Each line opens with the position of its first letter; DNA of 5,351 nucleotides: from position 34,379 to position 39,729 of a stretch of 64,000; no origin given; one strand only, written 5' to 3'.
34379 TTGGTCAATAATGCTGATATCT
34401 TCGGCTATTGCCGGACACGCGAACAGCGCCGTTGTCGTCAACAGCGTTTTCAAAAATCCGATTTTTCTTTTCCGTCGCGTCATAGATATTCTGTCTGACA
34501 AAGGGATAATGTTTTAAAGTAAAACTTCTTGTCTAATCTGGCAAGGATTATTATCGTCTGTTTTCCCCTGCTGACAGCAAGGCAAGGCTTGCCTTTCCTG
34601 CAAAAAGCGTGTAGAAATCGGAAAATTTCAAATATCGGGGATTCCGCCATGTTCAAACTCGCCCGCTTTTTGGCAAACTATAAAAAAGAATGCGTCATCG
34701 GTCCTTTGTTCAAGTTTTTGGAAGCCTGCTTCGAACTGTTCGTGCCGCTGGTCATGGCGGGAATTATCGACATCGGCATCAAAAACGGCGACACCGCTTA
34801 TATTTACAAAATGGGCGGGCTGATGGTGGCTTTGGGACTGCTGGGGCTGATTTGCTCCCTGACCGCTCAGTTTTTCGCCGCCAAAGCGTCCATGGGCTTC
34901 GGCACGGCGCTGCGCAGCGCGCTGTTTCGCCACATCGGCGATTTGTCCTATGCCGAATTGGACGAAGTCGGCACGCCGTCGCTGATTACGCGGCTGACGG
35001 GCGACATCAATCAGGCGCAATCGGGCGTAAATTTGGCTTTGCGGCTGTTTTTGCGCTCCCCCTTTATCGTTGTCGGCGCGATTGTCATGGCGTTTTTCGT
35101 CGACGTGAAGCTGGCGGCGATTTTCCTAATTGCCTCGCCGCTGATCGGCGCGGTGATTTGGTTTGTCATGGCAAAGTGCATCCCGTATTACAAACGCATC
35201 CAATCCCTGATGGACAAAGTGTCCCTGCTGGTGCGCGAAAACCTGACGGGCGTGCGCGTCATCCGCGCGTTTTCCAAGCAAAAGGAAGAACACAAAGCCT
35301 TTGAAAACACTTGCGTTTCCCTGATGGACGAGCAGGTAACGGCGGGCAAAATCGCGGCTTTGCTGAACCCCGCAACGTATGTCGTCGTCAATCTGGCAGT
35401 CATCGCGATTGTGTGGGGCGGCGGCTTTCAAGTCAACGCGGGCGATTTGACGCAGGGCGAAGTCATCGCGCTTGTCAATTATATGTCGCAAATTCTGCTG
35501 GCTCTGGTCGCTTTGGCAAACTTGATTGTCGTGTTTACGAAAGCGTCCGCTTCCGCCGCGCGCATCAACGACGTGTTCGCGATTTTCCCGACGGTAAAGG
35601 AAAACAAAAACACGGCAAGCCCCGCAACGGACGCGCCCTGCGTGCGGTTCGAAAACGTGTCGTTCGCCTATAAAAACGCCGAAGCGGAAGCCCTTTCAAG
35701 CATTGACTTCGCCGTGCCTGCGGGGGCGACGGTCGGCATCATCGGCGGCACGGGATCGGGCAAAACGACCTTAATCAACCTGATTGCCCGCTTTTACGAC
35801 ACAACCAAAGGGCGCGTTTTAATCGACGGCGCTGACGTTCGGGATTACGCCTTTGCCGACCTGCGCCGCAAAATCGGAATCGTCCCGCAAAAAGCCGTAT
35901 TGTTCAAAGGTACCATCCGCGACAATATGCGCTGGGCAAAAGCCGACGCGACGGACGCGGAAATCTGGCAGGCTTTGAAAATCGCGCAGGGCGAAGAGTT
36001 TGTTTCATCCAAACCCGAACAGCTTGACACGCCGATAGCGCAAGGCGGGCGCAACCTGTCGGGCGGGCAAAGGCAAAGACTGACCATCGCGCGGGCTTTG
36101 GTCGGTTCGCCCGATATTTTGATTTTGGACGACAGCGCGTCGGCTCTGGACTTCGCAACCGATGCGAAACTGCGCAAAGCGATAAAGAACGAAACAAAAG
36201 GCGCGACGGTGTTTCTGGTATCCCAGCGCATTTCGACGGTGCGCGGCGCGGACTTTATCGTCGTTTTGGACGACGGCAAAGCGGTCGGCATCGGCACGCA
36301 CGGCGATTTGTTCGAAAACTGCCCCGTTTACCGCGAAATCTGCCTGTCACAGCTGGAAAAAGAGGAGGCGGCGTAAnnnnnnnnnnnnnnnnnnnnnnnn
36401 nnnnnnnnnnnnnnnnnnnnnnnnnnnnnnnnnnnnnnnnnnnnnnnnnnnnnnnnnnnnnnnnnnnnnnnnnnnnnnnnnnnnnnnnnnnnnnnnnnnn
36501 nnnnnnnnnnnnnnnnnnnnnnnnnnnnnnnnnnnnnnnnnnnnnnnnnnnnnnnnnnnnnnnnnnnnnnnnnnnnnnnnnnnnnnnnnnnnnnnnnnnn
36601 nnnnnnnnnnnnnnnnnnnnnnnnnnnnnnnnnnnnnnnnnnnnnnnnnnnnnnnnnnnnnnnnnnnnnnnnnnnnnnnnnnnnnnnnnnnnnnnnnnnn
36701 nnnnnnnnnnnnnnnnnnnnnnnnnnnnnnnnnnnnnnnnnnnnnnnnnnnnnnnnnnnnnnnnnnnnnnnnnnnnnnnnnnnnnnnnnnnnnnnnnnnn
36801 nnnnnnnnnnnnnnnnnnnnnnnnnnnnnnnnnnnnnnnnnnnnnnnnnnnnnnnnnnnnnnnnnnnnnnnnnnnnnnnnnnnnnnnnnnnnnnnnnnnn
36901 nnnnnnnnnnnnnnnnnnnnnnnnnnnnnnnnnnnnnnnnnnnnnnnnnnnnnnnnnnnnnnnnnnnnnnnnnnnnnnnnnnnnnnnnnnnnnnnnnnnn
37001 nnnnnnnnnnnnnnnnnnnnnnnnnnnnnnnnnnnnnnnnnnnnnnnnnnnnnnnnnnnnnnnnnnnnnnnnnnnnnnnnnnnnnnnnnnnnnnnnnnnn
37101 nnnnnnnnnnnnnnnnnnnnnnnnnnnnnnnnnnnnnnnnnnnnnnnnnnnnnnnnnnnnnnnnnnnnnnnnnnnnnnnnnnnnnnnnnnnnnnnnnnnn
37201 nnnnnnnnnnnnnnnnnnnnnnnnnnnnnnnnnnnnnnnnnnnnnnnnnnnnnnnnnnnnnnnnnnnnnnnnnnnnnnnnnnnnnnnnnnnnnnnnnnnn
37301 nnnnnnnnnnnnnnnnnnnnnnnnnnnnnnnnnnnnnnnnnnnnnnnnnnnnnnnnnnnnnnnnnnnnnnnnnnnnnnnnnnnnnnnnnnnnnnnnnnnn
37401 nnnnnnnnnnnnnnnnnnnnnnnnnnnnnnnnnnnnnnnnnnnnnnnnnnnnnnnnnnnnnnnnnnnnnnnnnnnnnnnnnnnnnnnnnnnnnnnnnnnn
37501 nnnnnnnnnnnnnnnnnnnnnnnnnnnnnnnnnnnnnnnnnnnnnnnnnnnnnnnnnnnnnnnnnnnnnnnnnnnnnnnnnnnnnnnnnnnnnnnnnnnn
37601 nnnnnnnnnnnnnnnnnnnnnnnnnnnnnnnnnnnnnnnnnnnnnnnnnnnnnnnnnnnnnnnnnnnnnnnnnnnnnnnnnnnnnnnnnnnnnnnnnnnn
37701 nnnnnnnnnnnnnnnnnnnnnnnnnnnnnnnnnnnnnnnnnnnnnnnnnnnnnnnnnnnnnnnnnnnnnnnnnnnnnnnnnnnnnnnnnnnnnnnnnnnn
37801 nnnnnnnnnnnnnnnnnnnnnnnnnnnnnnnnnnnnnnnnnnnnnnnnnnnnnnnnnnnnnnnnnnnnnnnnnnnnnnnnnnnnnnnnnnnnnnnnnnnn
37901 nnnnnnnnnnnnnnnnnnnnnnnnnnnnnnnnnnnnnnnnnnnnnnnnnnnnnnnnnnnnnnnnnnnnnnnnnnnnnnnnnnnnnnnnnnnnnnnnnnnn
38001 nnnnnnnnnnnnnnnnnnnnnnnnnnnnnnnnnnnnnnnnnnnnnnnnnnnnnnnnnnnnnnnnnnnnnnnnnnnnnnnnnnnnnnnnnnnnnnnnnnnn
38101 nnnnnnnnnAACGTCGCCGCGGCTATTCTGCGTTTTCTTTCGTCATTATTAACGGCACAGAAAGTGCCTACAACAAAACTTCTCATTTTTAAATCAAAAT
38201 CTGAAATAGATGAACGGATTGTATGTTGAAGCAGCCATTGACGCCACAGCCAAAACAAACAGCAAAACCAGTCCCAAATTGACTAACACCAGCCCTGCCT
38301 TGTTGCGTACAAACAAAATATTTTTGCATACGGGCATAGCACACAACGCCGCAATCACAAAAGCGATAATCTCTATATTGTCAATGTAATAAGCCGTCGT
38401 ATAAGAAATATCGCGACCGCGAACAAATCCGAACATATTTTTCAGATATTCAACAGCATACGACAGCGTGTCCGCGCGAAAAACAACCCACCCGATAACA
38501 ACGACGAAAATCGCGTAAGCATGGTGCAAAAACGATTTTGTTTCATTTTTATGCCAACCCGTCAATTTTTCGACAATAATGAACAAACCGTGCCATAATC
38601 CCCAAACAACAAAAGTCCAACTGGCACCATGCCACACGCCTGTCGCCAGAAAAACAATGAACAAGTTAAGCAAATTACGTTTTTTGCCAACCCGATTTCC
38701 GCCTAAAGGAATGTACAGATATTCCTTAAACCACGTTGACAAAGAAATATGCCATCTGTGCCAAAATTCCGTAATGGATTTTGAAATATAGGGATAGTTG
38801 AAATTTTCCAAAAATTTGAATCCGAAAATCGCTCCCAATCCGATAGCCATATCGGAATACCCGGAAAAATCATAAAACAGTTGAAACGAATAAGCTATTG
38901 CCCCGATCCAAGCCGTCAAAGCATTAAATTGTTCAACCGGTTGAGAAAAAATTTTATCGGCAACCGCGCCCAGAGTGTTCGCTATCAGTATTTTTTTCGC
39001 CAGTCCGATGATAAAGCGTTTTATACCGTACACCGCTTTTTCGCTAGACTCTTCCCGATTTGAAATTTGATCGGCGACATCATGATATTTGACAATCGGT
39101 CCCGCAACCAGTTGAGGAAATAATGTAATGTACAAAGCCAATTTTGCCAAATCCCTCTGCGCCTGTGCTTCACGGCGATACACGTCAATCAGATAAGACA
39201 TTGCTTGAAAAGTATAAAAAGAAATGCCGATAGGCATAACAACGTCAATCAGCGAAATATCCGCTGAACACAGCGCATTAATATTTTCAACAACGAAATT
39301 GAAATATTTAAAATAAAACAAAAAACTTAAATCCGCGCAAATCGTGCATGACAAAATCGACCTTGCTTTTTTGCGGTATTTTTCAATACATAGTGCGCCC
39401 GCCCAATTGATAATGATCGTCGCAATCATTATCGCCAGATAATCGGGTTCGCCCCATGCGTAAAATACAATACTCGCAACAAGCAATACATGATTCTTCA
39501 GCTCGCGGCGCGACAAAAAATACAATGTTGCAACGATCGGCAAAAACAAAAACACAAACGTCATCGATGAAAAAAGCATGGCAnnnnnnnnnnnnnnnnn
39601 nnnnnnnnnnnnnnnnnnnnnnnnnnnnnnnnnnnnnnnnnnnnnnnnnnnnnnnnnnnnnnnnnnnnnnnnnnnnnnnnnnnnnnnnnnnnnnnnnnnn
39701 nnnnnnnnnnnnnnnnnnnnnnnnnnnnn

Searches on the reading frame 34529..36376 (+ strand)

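Call 55: search_protein_families(library=pfam, proteins=[window:34529-36376:+], max_evalue=0.001)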
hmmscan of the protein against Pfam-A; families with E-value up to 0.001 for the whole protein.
window:34529-36376:+ (615 aa): 3 families
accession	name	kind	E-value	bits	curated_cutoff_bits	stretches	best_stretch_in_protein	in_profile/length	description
PF00664.28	ABC_membrane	-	2.1e-46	159.3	28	1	57-323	3-271/274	ABC transporter transmembrane region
PF00005.33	ABC_tran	-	8.9e-32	111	25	1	389-536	1-135/137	ABC transporter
PF02463.25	SMC_N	-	2.5e-06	27.5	40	1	421-578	102-209/220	RecF/RecN/SMC N terminal domain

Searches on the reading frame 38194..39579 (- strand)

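Call 3: search_protein_families(library=pfam, proteins=[window:38194-39579:-], max_evalue=0.01)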
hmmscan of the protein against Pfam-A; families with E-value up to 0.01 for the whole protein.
window:38194-39579:- (461 aa): 1 family
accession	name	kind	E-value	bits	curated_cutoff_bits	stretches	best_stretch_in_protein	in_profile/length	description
PF03062.24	MBOAT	-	3.6e-36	125.5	27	1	142-361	79-320/337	MBOAT, membrane-bound O-acyltransferase family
